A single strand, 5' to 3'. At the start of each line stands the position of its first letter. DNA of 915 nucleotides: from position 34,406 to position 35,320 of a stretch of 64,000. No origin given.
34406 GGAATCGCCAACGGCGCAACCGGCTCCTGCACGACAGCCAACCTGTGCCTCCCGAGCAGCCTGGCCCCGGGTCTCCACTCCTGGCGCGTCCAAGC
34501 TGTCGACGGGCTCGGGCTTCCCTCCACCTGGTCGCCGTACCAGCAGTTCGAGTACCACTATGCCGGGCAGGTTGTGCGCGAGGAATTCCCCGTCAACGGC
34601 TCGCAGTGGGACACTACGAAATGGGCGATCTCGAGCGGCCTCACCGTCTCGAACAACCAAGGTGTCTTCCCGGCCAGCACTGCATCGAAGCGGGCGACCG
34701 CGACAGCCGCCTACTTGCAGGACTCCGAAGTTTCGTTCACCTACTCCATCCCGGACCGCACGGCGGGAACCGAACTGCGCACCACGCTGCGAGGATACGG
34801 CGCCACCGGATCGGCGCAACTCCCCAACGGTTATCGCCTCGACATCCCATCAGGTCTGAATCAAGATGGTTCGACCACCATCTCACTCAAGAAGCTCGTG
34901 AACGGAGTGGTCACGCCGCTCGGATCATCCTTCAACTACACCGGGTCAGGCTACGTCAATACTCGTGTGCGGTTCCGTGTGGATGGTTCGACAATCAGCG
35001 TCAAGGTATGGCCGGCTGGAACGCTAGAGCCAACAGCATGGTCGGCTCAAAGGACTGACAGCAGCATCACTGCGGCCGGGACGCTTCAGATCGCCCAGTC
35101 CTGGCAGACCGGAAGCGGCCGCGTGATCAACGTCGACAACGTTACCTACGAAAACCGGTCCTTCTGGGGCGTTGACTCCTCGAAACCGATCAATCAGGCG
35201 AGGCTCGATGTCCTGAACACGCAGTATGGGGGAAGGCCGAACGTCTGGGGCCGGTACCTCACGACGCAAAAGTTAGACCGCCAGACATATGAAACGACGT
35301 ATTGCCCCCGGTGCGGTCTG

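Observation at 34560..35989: LamG-like module plus swapped enzymatic C-termini with lower GC: a second, non-RHS polymorphic system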

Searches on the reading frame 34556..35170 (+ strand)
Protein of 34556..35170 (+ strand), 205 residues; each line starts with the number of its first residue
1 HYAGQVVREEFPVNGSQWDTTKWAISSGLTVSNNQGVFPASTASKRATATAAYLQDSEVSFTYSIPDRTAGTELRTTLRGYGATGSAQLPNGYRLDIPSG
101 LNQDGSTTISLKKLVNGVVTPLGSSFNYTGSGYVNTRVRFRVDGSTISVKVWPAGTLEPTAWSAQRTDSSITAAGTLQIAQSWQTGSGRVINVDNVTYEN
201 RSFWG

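Call 18: find_homologous_proteins(query=A1, max_evalue=0.001)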
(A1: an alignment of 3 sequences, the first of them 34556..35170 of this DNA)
Query A1 (3 sequences) (205 aa, profile of the alignment): 3 proteins with E <= 0.001 among 3803 candidates.
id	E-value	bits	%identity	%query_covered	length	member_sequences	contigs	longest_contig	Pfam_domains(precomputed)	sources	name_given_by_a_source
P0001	5.6e-51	191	82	69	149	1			-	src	-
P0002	1.1e-24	105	54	54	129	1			-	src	-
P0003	1.2e-4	40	33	43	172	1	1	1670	-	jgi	jgi:hypothetical protein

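Call 22: search_solved_structures(query=A1, max_evalue=10, show_alignments=2)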
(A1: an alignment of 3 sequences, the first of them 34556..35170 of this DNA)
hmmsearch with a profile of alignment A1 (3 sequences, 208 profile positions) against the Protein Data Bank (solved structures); distinct sequences matched with E-value up to 10: 0.

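Call 31: search_protein_representatives(alignment_id=A1)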
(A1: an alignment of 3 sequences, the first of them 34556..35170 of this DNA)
Query: 3 sequences, 208 profile positions. Proteins with E-value up to 0.001 (for the whole library): 3407; up to 1e-10: 768; up to 1e-30: 81. The best 150 are listed.
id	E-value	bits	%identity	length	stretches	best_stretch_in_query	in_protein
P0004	1.3e-92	325.6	-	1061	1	1-208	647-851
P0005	6.9e-91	320.0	-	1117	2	7-203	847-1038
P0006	7.9e-91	319.8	-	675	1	8-206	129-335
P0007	4.8e-85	300.9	-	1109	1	2-208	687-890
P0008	1.5e-83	296.1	-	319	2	7-202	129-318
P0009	2.1e-79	282.5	-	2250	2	7-203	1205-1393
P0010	4.9e-67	242.1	-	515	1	4-206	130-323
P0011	1.6e-63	230.6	-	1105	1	1-207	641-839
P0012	1.0e-61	224.7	-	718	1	7-206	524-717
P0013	2.3e-60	220.3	-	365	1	6-204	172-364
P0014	2.5e-60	220.2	-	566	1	6-203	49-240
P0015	1.4e-59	217.7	-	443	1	7-205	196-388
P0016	6.9e-59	215.5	-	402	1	6-202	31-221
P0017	7.3e-59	215.4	-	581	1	6-202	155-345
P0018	2.5e-58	213.6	-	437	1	5-203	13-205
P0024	3.0e-55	203.6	-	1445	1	7-205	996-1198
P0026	8.0e-54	198.9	-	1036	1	13-202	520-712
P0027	6.6e-53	195.9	-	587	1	5-202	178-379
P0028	1.8e-52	194.6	-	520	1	3-206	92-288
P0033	1.9e-51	191.2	-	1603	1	6-203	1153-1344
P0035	6.9e-51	189.3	-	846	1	5-202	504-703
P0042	1.4e-48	181.8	-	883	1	7-203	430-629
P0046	2.9e-47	177.5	-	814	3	6-203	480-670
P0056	8.4e-42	159.7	-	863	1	3-204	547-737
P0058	1.6e-40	155.5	-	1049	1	7-206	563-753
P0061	1.4e-39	152.4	-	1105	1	8-206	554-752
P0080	2.2e-32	128.9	-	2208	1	19-205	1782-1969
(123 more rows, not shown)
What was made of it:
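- Tried and rejected: The exhaustive HMMER search (call 31) was what revealed the family.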

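Call 40: search_protein_families(library=pfam, proteins=[P0058, P0061, P0042, P0028, P0017, P0033, P0024, P0014, P0026, P0027], max_evalue=0.01)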
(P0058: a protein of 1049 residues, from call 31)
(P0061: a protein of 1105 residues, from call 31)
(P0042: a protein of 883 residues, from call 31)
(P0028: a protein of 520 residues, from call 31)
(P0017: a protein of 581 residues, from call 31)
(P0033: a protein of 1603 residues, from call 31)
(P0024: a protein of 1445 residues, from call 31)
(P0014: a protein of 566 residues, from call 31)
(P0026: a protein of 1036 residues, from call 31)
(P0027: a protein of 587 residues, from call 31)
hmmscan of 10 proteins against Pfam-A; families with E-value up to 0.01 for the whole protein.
P0058 (1049 aa): 1 family
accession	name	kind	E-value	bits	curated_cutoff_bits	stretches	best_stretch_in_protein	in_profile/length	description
PF07676.18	PD40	-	1.1e-11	44.8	20.9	0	233-269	7-36/38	WD40-like Beta Propeller Repeat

P0061 (1105 aa): 1 family
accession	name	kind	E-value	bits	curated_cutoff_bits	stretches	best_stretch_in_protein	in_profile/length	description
PF00041.27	fn3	-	8.4e-09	36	25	1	356-443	2-78/84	Fibronectin type III domain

P0042 (883 aa): 2 families
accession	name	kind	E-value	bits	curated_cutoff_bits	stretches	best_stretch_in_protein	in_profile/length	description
PF08924.17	Rv2525c_GlyHyd-like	-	4.2e-08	34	27.2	1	662-778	12-131/198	Rv2525c-like, glycoside hydrolase-like domain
PF24517.2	CBM96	-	0.0003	21.1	26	1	103-222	34-155/164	Carbohydrate-binding module family 96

P0028 (520 aa): 1 family
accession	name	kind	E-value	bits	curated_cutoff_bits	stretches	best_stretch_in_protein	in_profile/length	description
PF11350.14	DUF3152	-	0.0015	18.7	25.1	1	437-483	114-164/206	Protein of unknown function (DUF3152)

P0017 (581 aa): 0 families

P0033 (1603 aa): 3 families
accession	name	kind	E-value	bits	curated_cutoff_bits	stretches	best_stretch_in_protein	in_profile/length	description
PF07691.17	PA14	-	4.3e-33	114.6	24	2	577-672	40-143/147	PA14 domain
PF05593.20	RHS_repeat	-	4.5e-21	75.2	22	3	911-950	1-37/38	RHS Repeat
PF10528.15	GLEYA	-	3.7e-06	27.6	26.2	0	587-627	5-45/91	GLEYA domain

P0024 (1445 aa): 2 families
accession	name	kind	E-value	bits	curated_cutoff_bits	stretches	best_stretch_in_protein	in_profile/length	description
PF05593.20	RHS_repeat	-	3.1e-13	50.2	22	1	136-163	4-31/38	RHS Repeat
PF07691.17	PA14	-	3.6e-11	43.5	24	1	347-485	4-143/147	PA14 domain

P0014 (566 aa): 0 families

P0026 (1036 aa): 2 families
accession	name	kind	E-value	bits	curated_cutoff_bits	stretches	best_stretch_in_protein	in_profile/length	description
PF10462.15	Peptidase_M66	-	0.0011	18.5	20.6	1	976-1004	192-220/306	Peptidase M66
PF00413.30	Peptidase_M10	-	0.0016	18.8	24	1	946-995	80-127/159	Matrixin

P0027 (587 aa): 1 family
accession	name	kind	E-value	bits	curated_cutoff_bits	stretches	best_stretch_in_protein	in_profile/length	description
PF01520.23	Amidase_3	-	1.6e-06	28.7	27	1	417-579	11-173/174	N-acetylmuramoyl-L-alanine amidase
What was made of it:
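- On Rv2525c_GlyHyd-like (PF08924/DUF1906), A tail: P0042 scores 34 bits (call 40).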

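Call 42: find_encoding_contigs(protein=P0004, flank=10000, max_places=4)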
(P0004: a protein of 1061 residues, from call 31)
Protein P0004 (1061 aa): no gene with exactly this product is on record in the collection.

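Call 43: find_encoding_contigs(protein=P0011, flank=10000, max_places=4)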
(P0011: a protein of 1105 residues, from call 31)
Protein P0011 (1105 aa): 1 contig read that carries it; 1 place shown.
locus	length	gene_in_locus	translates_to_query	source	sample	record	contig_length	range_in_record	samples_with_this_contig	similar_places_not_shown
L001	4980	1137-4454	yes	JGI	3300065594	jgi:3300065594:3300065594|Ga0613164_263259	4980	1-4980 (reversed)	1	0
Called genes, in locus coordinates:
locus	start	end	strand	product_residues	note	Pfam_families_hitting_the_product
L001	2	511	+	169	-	?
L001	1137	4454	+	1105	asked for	PF24517:CBM96 (faint), PF08924:Rv2525c_GlyHyd-like (weak)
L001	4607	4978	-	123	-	?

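Call 44: find_encoding_contigs(protein=P0007, flank=10000, max_places=4)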
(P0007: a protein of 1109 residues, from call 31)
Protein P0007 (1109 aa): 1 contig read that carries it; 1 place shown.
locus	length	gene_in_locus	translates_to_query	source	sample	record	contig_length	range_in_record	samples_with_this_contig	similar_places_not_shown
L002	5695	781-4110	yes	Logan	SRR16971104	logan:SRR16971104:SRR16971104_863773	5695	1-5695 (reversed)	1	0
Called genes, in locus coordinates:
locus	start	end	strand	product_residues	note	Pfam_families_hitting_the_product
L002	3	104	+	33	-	?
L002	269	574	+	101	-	PF00589:Phage_integrase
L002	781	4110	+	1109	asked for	-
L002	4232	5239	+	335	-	PF24684:Vgb_lyase (faint)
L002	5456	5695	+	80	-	?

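Call 60: find_encoding_contigs(protein=P0058, flank=8000, max_places=3)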
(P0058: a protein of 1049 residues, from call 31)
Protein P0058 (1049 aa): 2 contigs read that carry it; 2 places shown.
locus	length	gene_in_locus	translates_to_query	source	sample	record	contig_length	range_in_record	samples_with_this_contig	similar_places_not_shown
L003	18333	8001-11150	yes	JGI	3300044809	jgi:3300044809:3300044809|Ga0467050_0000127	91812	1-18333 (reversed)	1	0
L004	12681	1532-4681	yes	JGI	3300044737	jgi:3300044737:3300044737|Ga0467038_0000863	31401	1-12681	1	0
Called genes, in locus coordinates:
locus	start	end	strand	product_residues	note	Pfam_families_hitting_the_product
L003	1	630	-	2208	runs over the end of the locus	PF20148:DUF6531, PF25023:TEN_YD-shell, PF05593:RHS_repeat, PF25023:TEN_YD-shell, PF25390:WD40_RLD, PF00415:RCC1, PF13540:RCC1_2, PF00415:RCC1, +9 more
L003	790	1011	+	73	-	-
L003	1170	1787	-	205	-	-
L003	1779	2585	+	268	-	-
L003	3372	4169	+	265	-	-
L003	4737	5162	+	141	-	-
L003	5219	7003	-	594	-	-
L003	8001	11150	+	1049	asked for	PF26549:Tricorn_N (faint), PF07676:PD40 (faint)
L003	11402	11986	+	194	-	PF14016:DUF4232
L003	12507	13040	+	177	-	-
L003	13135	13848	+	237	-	-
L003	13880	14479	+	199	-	PF05685:Uma2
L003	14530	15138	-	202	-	-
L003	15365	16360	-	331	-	-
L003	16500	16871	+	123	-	PF02604:PhdYeFM_antitox (faint)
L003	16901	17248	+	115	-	-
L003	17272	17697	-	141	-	-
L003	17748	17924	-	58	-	-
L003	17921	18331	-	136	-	?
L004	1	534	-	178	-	?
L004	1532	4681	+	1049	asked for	PF26549:Tricorn_N (faint), PF07676:PD40 (faint)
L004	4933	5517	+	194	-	PF14016:DUF4232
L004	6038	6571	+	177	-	-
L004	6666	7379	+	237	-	-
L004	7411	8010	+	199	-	PF05685:Uma2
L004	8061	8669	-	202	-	-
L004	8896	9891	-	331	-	-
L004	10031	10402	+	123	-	PF02604:PhdYeFM_antitox (faint)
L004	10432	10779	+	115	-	-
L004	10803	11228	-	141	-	-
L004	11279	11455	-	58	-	-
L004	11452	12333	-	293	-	-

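Call 61: find_encoding_contigs(protein=P0061, flank=8000, max_places=3)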
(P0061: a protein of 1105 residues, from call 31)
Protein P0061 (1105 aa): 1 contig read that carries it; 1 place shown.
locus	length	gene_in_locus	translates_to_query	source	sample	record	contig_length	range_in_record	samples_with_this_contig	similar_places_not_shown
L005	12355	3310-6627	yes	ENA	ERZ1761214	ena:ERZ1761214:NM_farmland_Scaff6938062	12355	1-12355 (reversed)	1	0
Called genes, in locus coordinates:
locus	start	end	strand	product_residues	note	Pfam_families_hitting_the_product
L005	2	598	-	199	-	?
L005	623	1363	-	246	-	PF00589:Phage_integrase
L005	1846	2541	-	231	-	-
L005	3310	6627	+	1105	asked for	PF00041:fn3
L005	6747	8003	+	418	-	PF14870:PSII_BNR (faint), PF24316:Tli3 (faint), PF13088:BNR_2 (faint), PF15902:Sortilin-Vps10 (faint)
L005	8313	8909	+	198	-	PF19570:DUF6088 (weak)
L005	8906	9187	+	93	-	PF08843:AbiEii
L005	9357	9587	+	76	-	-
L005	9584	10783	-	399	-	PF00162:PGK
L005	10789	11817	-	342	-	PF00044:Gp_dh_N, PF02800:Gp_dh_C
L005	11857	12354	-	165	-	?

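Call 62: find_encoding_contigs(protein=P0042, flank=8000, max_places=3)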
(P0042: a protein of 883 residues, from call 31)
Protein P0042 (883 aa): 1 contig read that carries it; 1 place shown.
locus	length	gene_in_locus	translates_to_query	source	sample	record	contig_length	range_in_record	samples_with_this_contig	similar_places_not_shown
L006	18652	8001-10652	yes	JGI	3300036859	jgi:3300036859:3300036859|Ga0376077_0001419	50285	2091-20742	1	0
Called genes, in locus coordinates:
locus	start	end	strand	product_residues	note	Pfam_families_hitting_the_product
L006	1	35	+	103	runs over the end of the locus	PF01636:APH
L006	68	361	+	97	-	-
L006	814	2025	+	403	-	PF00127:Copper-bind (faint)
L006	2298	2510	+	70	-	-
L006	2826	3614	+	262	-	PF02899:Phage_int_SAM_1, PF00589:Phage_integrase (weak)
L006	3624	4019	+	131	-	PF00589:Phage_integrase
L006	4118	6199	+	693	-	PF00589:Phage_integrase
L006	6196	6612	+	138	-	PF19776:DUF6262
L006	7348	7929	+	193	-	-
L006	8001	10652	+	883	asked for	PF08924:Rv2525c_GlyHyd-like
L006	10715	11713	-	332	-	PF14870:PSII_BNR (faint)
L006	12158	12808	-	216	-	-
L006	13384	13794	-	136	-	-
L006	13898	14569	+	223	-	-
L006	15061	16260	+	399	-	PF13191:AAA_16, PF13401:AAA_22 (weak)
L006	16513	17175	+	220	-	-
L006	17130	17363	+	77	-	-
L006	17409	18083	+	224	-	PF02586:SRAP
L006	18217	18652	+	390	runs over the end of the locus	PF20703:nSTAND1 (weak), PF01637:ATPase_2 (weak), PF13191:AAA_16 (weak), PF13173:AAA_14 (faint)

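Call 76: find_related_loci(query=A1, collection=genome_contigs, flank=7000)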
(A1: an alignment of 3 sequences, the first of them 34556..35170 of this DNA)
Query A1 (205 aa) in genome_contigs; peptide patterns used: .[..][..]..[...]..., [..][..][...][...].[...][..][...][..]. (x = any residue, [..] = any of these).
56 stretches matched a pattern; 4 encode a relative of the query (tblastn E <= 1e-3); 4 distinct loci.
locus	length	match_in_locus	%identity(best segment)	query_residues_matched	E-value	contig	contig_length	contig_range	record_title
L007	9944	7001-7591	39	14-196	1e-35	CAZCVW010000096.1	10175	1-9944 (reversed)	MAG TPA_asm: uncultured Burkholderiales bacterium isolate SRP136066_co1_408 genome assembly, contig: NODE_8936_length_10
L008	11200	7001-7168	45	114-170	1e-7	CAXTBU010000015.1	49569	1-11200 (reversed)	MAG TPA_asm: uncultured Actinomycetales bacterium isolate private_T1887_metawrap_bin.7 genome assembly, contig: private_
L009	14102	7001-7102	62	138-168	2e-7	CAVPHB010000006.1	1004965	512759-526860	MAG: uncultured Chloroflexia bacterium isolate MFD09964.bin.2.266 genome assembly, contig: contig_632, whole genome shot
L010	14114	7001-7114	55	138-174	6e-6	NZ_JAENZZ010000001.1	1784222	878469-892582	Blastococcus sp. TML/M2B tmlm2b000001, whole genome shotgun sequence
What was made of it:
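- Tried and rejected: With the 3-sequence alignment it gave only four weak loci (call 76), so no reference-genome synteny was obtained.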

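Call 77: list_cluster_members(proteins=[P0004, P0006, P0011, P0007, P0042, P0058, P0012, P0027, P0080, P0033])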
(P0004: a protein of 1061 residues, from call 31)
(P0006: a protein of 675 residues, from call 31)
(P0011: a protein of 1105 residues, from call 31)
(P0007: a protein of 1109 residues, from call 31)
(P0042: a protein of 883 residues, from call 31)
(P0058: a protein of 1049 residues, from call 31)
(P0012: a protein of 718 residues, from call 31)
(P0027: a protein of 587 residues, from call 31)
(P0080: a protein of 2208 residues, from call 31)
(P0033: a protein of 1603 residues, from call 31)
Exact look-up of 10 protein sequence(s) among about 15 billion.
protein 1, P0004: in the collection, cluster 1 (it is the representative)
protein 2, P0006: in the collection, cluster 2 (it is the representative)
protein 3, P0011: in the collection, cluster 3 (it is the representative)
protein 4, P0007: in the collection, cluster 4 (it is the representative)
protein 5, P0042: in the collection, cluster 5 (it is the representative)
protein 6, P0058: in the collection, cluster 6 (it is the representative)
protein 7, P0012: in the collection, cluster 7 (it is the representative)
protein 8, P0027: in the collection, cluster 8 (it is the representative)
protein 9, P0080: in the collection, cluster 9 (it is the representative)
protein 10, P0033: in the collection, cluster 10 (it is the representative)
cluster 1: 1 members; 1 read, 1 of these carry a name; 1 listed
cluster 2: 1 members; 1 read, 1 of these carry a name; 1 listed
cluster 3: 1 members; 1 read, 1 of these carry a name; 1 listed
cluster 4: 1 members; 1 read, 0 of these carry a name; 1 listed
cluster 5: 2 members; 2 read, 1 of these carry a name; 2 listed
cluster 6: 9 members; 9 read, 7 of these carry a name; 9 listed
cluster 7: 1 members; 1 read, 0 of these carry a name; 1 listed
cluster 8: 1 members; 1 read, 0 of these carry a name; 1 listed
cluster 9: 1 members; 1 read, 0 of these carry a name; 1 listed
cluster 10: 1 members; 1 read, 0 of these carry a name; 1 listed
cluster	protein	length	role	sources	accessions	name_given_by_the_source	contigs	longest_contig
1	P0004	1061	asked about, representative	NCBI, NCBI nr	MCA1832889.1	MAG: hypothetical protein LC750_09240 [Actinobacteria bacterium] | hypothetical protein [Actinomycetota bacterium]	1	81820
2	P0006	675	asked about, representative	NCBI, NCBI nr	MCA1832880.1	MAG: hypothetical protein LC750_09185 [Actinobacteria bacterium] | hypothetical protein [Actinomycetota bacterium]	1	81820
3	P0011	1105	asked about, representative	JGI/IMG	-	hypothetical protein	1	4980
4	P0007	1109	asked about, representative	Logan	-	-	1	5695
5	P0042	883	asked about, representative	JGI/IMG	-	hypothetical protein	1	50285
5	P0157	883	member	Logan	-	-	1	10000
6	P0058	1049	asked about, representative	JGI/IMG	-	Tol biopolymer transport system component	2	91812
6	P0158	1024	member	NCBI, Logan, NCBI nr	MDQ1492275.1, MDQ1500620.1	MAG: hypothetical protein QOJ23_4789 [Actinomycetota bacterium] | hypothetical protein [Actinomycetota bacterium]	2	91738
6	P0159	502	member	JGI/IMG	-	hypothetical protein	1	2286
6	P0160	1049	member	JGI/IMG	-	Tol biopolymer transport system component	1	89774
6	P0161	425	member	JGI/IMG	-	Tol biopolymer transport system component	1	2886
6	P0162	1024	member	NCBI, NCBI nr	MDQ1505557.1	MAG: hypothetical protein QOD57_3284 [Actinomycetota bacterium] | hypothetical protein [Actinomycetota bacterium]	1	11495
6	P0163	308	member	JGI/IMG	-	hypothetical protein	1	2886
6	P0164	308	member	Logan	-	-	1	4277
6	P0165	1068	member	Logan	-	-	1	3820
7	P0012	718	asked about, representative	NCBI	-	-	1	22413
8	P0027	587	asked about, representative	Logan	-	-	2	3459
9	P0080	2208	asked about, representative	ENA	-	-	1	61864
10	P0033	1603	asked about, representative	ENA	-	-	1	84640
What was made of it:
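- Tried and rejected: The source was identified through cluster membership instead (call 77).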

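Call 81: find_encoding_contigs(protein=P0035, flank=6000, max_places=3)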
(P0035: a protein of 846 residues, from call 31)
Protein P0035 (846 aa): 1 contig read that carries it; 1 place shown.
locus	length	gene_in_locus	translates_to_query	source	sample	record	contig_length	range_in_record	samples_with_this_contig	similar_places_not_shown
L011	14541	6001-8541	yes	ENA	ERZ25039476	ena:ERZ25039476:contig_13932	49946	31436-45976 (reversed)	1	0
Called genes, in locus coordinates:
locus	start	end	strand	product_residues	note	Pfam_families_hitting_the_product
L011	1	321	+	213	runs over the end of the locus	-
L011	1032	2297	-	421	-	PF01098:FTSW_RODA_SPOVE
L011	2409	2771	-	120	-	-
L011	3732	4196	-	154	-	PF16697:Yop-YscD_cpl, PF00498:FHA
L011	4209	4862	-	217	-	PF12401:FhaA_N, PF16697:Yop-YscD_cpl, PF00498:FHA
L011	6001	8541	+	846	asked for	PF24517:CBM96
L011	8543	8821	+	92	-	-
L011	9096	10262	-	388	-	PF14657:Arm-DNA-bind_4 (weak), PF00589:Phage_integrase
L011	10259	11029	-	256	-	-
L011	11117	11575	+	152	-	-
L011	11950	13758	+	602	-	PF08751:TrwC, PF13245:AAA_19, PF13604:AAA_30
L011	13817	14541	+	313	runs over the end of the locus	-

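Call 82: find_encoding_contigs(protein=P0056, flank=6000, max_places=3)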
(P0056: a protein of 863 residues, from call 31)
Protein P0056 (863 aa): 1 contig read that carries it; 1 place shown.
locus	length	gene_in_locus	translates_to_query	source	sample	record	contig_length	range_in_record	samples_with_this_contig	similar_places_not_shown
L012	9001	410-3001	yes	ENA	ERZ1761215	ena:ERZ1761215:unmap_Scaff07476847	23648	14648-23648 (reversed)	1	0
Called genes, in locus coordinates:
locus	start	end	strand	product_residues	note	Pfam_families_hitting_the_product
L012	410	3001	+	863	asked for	PF25778:DUF7948 (faint)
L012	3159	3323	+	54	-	-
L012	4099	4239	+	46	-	-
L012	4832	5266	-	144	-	-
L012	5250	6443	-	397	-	PF01135:PCMT, PF13847:Methyltransf_31 (weak), PF13649:Methyltransf_25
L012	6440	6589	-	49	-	-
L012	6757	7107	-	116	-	PF00005:ABC_tran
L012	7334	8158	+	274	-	PF11716:MDMPI_N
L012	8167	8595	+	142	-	-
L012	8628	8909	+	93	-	-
